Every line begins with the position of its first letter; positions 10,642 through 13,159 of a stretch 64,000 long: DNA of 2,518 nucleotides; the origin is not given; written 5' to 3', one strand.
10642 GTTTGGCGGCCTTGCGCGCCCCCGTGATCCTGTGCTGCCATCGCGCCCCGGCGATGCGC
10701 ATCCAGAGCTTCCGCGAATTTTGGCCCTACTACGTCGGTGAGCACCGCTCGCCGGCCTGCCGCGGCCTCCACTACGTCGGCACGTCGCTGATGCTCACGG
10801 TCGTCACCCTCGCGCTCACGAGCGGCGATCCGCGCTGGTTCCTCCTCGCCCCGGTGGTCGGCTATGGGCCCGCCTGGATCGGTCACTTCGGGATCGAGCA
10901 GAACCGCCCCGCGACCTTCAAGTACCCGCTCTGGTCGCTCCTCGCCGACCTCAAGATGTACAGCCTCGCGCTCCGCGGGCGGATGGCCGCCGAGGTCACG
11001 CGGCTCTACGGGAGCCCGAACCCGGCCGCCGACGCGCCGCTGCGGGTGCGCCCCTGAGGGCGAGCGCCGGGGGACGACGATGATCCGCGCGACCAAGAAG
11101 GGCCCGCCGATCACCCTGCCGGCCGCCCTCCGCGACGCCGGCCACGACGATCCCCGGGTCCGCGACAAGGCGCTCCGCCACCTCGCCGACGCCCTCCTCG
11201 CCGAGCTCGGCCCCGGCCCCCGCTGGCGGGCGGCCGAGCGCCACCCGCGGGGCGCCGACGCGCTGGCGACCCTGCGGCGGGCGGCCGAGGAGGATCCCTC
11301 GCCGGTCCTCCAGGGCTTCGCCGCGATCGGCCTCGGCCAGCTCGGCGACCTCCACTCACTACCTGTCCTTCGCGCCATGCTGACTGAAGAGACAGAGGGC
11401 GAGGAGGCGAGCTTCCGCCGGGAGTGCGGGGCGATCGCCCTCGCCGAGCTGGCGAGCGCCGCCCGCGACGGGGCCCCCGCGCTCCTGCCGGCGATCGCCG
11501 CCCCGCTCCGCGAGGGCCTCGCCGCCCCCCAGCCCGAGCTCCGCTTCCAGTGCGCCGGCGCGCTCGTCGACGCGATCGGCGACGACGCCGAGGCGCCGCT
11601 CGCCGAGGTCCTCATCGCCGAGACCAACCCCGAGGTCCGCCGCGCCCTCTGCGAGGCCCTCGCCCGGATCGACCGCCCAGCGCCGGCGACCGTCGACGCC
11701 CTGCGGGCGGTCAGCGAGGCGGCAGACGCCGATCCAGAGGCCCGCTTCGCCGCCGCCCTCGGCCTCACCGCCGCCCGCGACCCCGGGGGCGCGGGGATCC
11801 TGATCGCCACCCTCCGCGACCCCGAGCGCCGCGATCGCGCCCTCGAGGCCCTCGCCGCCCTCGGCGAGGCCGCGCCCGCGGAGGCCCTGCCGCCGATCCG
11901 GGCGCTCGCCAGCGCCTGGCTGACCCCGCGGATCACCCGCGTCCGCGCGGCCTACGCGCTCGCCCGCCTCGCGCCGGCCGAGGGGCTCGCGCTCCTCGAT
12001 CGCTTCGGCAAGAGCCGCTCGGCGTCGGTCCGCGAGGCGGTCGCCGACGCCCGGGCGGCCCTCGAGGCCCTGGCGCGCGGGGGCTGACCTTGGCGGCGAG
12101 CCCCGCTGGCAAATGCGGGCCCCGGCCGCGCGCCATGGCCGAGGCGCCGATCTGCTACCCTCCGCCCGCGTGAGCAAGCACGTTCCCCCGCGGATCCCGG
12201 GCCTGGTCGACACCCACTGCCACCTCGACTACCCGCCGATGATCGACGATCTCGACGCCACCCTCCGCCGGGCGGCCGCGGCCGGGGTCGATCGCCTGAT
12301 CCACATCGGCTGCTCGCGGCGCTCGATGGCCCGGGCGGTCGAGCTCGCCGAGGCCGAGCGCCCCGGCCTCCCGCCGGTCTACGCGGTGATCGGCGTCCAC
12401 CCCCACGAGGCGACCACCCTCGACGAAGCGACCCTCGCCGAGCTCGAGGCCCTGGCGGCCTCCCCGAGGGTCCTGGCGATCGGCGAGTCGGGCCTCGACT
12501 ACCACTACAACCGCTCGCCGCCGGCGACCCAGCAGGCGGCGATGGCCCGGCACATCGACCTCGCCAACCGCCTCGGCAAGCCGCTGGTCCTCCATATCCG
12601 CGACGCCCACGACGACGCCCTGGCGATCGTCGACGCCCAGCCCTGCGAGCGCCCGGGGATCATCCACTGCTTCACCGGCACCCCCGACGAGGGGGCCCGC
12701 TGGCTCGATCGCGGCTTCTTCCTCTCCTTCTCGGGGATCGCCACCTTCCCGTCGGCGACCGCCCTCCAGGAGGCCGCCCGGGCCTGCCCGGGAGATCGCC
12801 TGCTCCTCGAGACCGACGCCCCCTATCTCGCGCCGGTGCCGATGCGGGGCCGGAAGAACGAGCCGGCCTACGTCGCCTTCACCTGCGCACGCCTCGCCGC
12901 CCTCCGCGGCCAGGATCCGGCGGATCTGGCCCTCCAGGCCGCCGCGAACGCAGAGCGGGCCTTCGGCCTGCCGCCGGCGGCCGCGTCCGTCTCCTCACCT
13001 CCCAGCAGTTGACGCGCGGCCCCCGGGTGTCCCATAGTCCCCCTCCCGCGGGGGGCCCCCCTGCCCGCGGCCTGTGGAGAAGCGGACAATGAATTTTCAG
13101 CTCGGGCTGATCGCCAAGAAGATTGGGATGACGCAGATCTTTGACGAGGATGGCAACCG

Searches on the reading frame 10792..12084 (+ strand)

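Call 63: search_protein_families(library=pfam, max_evalue=0.0001, proteins=[window:10792-12084:+])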
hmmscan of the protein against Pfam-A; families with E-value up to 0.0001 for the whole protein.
window:10792-12084:+ (431 aa): 2 families
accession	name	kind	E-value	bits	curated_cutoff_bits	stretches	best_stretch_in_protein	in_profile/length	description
PF13646.12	HEAT_2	-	1.4e-18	67.3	27.7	3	268-356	2-86/88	HEAT repeats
PF02985.28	HEAT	-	0.0001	22.7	23.5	0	276-293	10-27/31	HEAT repeat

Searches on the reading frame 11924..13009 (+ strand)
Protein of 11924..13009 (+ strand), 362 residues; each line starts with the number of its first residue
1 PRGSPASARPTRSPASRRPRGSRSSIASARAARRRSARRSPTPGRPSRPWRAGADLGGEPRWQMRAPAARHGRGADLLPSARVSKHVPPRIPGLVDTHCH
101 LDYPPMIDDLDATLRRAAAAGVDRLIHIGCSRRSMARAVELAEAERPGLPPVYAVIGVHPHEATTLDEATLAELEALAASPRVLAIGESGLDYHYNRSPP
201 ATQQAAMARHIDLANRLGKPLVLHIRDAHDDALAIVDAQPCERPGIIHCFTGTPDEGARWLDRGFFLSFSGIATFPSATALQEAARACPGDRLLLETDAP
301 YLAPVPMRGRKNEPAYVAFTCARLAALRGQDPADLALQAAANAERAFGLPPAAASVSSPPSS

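Call 63: search_protein_families(library=pfam, max_evalue=0.0001, proteins=[window:11924-13009:+])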
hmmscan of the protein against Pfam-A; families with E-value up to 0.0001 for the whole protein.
window:11924-13009:+ (362 aa): 1 family
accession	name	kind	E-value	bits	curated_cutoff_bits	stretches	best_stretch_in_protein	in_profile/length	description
PF01026.27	TatD_DNase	-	2.2e-76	257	27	1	95-348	1-253/253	TatD related DNase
